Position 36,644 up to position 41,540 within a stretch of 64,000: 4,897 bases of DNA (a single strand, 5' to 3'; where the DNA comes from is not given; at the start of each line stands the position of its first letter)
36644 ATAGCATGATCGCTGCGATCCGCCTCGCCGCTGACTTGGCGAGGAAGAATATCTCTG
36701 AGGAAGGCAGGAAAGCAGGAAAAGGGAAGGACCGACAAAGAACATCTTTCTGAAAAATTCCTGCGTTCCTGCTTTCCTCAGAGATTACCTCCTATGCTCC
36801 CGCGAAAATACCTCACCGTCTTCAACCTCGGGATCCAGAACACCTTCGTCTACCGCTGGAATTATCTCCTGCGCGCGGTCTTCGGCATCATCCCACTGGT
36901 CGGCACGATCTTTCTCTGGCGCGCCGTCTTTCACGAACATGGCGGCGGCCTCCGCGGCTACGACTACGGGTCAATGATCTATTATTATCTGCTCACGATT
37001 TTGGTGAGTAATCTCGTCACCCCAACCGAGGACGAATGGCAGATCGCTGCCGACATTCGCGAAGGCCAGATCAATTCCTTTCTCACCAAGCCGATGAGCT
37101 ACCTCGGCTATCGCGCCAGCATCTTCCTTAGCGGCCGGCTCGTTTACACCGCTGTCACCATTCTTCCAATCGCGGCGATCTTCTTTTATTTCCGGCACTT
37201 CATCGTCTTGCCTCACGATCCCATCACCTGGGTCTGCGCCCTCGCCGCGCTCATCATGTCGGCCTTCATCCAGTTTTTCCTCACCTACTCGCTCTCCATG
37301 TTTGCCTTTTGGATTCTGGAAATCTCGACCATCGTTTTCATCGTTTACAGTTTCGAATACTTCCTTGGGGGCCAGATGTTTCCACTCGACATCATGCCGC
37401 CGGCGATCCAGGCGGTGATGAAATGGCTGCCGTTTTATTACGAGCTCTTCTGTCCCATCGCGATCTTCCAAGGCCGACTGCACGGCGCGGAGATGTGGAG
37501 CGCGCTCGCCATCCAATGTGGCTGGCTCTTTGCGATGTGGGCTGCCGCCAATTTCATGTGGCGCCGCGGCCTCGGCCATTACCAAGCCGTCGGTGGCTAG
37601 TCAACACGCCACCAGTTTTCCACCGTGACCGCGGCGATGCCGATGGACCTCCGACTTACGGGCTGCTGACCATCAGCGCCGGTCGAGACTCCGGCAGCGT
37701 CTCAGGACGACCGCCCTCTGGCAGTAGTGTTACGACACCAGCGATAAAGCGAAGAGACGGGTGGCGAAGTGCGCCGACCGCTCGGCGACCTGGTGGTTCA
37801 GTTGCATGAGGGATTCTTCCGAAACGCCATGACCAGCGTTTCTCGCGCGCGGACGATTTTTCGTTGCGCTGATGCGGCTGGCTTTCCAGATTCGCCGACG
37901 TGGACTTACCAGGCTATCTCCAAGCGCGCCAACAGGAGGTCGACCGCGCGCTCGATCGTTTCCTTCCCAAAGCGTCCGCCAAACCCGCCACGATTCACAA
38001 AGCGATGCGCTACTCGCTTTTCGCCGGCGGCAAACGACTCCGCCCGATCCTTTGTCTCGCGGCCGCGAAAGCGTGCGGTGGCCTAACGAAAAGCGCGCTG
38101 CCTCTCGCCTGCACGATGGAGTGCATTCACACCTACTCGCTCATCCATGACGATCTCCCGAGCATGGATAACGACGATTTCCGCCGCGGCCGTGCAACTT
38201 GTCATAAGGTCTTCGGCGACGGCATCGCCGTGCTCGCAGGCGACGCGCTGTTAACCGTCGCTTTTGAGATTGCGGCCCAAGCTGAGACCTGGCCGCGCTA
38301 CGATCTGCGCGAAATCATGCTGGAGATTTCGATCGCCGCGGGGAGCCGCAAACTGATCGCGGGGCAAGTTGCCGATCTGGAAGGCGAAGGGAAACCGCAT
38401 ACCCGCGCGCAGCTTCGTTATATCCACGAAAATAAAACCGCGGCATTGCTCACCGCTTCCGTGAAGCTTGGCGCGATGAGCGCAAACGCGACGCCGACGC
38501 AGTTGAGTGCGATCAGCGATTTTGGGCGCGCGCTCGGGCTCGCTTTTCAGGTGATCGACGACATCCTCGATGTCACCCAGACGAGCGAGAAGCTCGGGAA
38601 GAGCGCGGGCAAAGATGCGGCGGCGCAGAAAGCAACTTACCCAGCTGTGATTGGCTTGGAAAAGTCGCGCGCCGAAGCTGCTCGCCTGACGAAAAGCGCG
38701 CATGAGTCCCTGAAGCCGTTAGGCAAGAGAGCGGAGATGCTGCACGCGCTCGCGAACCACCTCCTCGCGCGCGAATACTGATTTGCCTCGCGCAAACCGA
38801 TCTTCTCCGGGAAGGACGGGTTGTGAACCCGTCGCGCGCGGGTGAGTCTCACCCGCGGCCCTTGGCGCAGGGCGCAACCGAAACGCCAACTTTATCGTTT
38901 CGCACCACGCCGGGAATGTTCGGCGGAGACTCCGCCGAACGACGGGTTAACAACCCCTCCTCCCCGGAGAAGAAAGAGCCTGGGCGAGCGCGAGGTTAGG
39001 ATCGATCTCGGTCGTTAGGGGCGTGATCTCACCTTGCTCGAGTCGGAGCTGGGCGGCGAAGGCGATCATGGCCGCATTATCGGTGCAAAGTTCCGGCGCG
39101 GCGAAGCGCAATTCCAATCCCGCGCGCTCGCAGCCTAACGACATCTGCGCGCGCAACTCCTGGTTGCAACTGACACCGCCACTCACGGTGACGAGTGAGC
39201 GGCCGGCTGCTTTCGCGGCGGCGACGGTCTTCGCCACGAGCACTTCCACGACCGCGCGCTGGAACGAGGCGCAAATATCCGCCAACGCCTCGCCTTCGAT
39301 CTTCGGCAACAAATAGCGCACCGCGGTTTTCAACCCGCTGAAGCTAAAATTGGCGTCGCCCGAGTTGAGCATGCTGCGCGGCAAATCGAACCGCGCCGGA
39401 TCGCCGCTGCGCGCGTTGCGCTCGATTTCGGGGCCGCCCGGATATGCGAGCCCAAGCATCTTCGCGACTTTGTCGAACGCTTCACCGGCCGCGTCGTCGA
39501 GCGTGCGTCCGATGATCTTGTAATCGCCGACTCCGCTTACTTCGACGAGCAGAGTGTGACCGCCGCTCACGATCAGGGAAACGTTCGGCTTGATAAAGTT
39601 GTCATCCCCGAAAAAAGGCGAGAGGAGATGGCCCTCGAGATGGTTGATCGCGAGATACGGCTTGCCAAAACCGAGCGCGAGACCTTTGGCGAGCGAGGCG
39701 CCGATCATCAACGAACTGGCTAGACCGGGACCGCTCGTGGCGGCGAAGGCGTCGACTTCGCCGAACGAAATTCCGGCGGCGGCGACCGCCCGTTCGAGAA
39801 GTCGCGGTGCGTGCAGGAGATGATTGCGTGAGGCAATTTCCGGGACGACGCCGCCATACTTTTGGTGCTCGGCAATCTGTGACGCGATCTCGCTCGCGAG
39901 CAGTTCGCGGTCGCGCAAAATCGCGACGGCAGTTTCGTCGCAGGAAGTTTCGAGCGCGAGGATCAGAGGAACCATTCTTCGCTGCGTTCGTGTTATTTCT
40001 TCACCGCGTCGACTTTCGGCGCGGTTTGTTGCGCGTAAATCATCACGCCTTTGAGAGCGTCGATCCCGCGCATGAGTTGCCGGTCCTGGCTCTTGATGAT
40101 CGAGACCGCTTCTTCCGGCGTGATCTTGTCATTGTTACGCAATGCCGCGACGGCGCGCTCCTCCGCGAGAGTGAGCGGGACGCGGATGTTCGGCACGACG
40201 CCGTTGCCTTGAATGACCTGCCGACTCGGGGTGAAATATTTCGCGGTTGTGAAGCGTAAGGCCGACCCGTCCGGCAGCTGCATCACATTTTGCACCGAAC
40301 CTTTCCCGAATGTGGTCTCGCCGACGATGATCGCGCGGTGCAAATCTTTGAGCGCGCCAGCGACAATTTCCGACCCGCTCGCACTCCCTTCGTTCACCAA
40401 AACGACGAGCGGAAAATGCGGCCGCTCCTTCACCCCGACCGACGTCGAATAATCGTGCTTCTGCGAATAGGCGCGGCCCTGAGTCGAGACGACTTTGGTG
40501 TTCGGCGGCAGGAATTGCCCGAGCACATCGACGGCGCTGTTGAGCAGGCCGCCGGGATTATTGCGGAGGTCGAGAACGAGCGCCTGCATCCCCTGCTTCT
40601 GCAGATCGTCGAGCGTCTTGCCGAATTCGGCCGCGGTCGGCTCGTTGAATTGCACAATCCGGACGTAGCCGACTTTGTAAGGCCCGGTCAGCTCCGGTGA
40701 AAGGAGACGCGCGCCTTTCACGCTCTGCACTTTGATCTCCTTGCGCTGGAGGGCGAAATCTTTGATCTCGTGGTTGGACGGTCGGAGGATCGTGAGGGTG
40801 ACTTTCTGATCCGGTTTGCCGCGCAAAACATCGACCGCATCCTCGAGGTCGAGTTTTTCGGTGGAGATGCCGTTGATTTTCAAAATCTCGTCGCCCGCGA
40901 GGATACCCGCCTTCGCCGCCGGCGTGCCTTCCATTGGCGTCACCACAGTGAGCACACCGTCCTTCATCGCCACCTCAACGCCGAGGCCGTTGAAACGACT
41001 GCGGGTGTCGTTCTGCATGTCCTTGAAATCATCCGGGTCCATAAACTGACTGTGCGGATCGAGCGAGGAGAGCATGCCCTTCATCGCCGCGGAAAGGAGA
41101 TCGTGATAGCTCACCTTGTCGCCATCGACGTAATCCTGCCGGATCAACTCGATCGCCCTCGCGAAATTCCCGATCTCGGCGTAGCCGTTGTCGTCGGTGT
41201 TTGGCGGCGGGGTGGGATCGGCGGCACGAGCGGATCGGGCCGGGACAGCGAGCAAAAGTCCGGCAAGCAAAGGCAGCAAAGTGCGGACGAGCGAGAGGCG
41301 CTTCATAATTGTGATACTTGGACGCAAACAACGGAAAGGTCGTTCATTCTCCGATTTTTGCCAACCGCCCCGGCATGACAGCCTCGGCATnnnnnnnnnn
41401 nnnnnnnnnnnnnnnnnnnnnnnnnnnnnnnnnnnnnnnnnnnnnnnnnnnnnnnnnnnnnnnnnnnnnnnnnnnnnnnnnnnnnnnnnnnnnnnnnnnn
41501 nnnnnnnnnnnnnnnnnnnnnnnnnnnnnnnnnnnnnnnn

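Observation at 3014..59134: Hyper-abundant DNA word (T)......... at about one per kb, in both orientations, mostly inside unrelated genes: a candidate uptake-signal-like genome-wide motif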

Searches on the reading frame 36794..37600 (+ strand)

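Call 26: search_protein_families(library=pfam, proteins=[window:36794-37600:+])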
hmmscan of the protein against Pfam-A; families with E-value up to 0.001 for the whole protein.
window:36794-37600:+ (268 aa): 1 family
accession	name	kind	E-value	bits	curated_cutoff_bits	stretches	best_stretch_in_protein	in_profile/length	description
PF06182.17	ABC2_membrane_6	-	2.2e-20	73.9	22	1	33-267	2-229/229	ABC-2 family transporter protein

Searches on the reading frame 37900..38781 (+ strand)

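Call 26: search_protein_families(library=pfam, proteins=[window:37900-38781:+])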
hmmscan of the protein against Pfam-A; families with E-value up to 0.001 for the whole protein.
window:37900-38781:+ (293 aa): 1 family
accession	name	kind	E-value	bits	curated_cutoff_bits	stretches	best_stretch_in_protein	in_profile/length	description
PF00348.22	polyprenyl_synt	-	1.9e-60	204.6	27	1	31-266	3-233/251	Polyprenyl synthetase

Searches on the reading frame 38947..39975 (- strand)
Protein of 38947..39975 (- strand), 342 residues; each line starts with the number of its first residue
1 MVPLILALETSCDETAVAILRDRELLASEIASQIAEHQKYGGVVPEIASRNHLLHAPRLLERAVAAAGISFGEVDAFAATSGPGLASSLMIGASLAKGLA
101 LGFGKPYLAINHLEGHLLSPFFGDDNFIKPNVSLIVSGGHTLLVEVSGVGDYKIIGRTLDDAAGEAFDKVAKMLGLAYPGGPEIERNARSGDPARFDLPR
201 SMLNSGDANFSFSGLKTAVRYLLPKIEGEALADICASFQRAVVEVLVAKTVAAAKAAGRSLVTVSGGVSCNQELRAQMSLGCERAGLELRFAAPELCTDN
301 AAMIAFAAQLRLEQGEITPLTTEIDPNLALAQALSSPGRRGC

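Call 27: search_protein_families(library=pfam, proteins=[window:38947-39975:-])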
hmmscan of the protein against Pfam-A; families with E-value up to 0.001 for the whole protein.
window:38947-39975:- (342 aa): 2 families
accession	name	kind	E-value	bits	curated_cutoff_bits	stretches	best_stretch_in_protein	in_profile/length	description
PF00814.31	TsaD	-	7.7e-88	295.1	24.8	1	24-306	1-264/264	tRNA N6-adenosine threonylcarbamoyltransferase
PF22521.2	HypF_C_2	-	1.7e-06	28.4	27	1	214-292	148-227/241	Carbamoyltransferase, Kae1-like Domain, second subdomain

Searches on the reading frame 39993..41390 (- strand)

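Call 27: search_protein_families(library=pfam, proteins=[window:39993-41390:-])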
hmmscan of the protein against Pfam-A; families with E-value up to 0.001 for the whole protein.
window:39993-41390:- (465 aa): 5 families
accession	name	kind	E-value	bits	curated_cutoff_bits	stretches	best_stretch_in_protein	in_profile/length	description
PF03572.23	Peptidase_S41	-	8.5e-57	191.8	24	1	239-404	1-165/165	Peptidase family S41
PF17820.7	PDZ_6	-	1.3e-15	57.3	27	1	149-203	2-54/54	PDZ domain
PF00595.29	PDZ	-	2.9e-12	47.2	23.2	1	134-202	10-81/81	PDZ domain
PF13180.12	PDZ_2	-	4.3e-12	46.6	27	1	135-207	2-73/80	PDZ domain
PF22694.1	CtpB_N-like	-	1.5e-06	29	27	1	71-119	36-83/85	Activating protease CtpB N-terminal domain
